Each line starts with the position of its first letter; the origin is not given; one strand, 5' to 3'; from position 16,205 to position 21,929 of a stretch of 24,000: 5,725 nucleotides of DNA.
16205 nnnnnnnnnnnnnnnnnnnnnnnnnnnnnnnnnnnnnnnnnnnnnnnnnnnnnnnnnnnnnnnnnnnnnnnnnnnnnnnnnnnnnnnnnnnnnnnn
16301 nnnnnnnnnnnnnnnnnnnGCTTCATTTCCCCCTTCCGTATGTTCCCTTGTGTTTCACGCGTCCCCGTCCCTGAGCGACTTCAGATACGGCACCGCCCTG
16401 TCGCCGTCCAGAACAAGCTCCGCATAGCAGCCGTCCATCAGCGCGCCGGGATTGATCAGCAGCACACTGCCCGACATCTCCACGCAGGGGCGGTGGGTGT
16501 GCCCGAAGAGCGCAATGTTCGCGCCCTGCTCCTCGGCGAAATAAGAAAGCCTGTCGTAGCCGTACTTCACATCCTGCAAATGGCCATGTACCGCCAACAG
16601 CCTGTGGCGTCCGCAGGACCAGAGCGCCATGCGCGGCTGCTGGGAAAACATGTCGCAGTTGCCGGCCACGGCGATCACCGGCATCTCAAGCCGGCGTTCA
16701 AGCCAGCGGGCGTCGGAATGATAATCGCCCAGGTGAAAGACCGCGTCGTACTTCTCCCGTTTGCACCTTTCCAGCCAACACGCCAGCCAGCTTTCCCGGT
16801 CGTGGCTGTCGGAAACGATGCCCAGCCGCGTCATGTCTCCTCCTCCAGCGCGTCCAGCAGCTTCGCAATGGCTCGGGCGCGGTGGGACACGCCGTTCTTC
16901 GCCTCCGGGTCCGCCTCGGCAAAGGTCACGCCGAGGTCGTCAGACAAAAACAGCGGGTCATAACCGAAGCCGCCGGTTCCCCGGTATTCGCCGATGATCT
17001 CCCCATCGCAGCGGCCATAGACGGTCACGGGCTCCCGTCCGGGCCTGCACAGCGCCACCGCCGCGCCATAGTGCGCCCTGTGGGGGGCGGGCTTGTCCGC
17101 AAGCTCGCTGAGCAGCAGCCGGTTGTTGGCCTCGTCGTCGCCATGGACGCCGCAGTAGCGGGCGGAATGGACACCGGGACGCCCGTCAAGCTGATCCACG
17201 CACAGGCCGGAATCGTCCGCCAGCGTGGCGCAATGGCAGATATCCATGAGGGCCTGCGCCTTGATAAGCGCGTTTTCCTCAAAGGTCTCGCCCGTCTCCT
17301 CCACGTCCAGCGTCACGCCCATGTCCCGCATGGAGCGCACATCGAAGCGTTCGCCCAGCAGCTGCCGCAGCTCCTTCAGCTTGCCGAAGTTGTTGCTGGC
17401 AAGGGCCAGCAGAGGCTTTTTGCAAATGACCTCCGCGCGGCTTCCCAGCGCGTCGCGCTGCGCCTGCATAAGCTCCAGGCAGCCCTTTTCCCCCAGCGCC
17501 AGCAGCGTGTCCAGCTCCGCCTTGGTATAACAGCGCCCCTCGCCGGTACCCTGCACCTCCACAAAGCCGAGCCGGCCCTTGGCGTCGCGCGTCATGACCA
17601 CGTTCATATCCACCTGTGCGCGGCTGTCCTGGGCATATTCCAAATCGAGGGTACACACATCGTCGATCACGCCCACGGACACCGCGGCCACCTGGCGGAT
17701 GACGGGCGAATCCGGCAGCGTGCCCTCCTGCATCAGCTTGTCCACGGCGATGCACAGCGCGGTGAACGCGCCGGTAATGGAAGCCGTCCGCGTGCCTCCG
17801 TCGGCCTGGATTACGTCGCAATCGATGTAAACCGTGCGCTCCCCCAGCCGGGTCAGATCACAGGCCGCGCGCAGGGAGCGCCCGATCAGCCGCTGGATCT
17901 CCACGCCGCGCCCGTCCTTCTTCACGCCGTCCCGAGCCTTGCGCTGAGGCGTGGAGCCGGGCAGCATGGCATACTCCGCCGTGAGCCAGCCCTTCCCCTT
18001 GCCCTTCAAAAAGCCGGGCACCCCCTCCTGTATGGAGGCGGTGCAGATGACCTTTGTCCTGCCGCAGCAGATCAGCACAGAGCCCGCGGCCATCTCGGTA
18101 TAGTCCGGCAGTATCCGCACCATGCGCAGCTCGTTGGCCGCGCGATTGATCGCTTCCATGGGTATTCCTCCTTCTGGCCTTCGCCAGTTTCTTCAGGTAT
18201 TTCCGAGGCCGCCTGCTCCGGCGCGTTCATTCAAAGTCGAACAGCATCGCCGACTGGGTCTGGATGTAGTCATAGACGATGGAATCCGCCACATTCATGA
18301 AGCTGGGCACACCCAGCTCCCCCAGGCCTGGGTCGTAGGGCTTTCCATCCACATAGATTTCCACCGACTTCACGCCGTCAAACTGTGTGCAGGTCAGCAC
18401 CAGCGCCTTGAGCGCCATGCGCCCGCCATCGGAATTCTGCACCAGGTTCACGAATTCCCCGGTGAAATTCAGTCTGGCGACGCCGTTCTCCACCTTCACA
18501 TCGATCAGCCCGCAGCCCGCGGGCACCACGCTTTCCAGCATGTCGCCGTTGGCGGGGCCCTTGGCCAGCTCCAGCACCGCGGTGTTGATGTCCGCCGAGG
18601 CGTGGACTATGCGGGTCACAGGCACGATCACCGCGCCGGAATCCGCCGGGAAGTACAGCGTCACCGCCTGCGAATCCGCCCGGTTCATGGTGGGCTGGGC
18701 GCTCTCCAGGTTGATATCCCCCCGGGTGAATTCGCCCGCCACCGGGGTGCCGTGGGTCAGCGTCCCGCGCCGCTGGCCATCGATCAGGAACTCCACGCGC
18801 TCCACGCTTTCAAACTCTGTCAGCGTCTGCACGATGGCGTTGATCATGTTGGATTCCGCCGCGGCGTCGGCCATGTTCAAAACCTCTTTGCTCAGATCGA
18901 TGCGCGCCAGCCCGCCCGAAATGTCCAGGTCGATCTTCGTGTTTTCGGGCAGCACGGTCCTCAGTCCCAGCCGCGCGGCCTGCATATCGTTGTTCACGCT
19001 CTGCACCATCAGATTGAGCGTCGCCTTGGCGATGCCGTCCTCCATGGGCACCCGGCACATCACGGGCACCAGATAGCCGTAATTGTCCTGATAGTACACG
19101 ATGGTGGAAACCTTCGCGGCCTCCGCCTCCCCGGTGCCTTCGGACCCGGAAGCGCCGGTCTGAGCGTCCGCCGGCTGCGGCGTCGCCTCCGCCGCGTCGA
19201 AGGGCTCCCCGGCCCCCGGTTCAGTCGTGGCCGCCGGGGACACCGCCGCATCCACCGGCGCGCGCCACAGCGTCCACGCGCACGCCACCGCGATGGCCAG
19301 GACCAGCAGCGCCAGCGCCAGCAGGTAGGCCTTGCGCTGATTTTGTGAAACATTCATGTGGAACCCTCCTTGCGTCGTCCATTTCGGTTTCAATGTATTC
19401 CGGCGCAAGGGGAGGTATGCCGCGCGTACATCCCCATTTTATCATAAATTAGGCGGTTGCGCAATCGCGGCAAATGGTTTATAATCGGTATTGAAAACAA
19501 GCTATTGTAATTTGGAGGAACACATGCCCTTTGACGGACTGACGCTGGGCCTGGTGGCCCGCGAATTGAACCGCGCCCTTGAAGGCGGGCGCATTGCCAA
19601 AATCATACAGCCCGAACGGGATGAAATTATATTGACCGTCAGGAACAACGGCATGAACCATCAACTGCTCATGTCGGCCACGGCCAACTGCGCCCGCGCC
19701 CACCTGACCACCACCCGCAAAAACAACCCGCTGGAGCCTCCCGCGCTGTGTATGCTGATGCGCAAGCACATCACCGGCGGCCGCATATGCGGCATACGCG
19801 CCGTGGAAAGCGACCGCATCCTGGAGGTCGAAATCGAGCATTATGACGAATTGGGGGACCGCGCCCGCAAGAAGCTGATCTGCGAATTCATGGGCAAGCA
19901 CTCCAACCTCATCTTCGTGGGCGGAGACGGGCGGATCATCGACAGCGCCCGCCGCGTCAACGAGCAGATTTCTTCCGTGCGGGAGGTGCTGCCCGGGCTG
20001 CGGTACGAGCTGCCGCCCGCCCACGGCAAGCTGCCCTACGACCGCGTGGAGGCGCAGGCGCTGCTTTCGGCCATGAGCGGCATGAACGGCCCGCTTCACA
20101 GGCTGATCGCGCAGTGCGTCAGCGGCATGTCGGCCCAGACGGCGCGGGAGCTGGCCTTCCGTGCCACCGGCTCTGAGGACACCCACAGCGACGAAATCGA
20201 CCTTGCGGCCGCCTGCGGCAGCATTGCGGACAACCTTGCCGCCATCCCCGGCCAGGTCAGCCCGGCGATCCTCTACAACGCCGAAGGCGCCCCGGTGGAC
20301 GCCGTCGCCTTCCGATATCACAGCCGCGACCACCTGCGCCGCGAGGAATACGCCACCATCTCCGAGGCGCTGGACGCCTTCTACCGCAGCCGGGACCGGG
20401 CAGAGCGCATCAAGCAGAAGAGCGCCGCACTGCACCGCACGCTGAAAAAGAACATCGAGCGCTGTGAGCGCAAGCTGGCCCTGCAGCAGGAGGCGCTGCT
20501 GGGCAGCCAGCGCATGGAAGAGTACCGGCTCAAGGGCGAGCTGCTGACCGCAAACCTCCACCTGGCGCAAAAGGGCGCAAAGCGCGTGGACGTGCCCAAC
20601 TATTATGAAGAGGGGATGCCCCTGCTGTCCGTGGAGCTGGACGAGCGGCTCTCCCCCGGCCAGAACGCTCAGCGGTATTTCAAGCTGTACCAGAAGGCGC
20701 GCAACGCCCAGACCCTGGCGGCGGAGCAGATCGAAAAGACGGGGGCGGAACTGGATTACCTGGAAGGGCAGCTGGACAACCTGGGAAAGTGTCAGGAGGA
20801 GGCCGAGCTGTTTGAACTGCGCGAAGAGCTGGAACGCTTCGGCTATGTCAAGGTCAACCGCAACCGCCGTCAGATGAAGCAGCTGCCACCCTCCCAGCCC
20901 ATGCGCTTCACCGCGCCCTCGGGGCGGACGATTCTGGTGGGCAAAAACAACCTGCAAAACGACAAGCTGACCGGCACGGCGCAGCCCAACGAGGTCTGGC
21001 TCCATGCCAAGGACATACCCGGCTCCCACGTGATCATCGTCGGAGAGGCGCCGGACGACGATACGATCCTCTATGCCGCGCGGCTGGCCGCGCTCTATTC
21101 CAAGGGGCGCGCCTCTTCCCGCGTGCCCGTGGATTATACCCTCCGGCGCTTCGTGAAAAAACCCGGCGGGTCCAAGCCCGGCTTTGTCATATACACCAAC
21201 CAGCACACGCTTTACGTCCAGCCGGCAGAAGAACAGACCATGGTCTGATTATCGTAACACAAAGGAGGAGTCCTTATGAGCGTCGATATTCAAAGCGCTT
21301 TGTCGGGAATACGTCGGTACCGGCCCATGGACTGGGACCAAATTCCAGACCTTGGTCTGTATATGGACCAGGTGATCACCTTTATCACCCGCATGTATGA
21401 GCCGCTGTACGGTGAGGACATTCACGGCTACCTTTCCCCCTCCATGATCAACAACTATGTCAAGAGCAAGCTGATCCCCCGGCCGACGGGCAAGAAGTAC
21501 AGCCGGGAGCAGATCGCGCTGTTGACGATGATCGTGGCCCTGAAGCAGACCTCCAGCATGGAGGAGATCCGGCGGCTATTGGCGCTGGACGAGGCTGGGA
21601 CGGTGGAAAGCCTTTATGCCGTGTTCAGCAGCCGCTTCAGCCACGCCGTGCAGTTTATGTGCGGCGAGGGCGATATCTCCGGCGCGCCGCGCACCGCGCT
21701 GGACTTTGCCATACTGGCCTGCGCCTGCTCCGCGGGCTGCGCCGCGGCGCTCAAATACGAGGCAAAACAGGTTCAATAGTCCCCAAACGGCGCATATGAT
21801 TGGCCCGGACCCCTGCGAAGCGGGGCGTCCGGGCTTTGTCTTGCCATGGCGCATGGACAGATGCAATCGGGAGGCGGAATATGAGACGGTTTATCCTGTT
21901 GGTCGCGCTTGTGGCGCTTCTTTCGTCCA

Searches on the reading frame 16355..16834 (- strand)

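Call 3: search_protein_families(library=pfam, proteins=[window:16355-16834:-], max_evalue=0.1)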
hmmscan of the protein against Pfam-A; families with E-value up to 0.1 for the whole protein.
window:16355-16834:- (159 aa): 3 families
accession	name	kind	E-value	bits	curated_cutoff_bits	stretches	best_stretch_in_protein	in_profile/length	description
PF12850.12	Metallophos_2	-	3.7e-27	95.7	27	1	3-133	2-136/154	Calcineurin-like phosphoesterase superfamily domain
PF00149.33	Metallophos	-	1.5e-10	42.3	21.5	1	3-116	2-191/191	Calcineurin-like phosphoesterase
PF14582.11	Metallophos_3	-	0.049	13.4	28.2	1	102-142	208-249/259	Metallophosphoesterase, calcineurin superfamily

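Call 4: search_protein_families(library=ncbifam, proteins=[window:16355-16834:-], max_evalue=0.1)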
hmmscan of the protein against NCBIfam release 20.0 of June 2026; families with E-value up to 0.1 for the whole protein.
window:16355-16834:- (159 aa): 2 families
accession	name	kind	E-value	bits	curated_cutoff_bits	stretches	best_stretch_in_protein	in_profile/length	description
TIGR00040.1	yfcE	subfamily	1.6e-21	77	56.25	1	3-132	2-134/158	YfcE family phosphodiesterase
NF006988.0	PRK09453.1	equivalog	8.8e-13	48.5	117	1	3-131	2-145/183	phosphodiesterase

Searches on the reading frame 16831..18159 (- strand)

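Call 6: search_protein_families(library=pfam, proteins=[window:16831-18159:-], max_evalue=0.001)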
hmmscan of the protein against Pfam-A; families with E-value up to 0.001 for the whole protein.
window:16831-18159:- (442 aa): 3 families
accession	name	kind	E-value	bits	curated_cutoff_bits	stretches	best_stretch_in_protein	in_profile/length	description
PF01725.21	Ham1p_like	-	3.1e-59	200.4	22.5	1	252-436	2-185/186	Ham1 family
PF01138.27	RNase_PH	-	2.4e-24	86.6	25.5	1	10-138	1-127/130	3' exoribonuclease family, domain 1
PF03725.20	RNase_PH_C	-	3.3e-08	33.8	20.8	1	157-226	3-67/67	3' exoribonuclease family, domain 2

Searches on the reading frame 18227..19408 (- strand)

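Call 95: search_protein_families(library=pfam, proteins=[window:18227-19408:-], max_evalue=0.001)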
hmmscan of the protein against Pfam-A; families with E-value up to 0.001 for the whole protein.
window:18227-19408:- (393 aa): 1 family
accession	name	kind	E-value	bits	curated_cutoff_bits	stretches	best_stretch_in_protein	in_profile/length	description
PF10646.14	Germane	-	4.9e-43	146.9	23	2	250-358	1-116/117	Sporulation and spore germination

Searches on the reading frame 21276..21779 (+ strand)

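Call 95: search_protein_families(library=pfam, proteins=[window:21276-21779:+], max_evalue=0.001)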
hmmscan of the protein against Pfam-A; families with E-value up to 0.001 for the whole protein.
window:21276-21779:+ (167 aa): 1 family
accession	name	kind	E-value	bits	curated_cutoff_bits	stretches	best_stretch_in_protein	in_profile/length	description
PF08876.17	DUF1836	-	5.7e-26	91.1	27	1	19-106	2-88/105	Domain of unknown function (DUF1836)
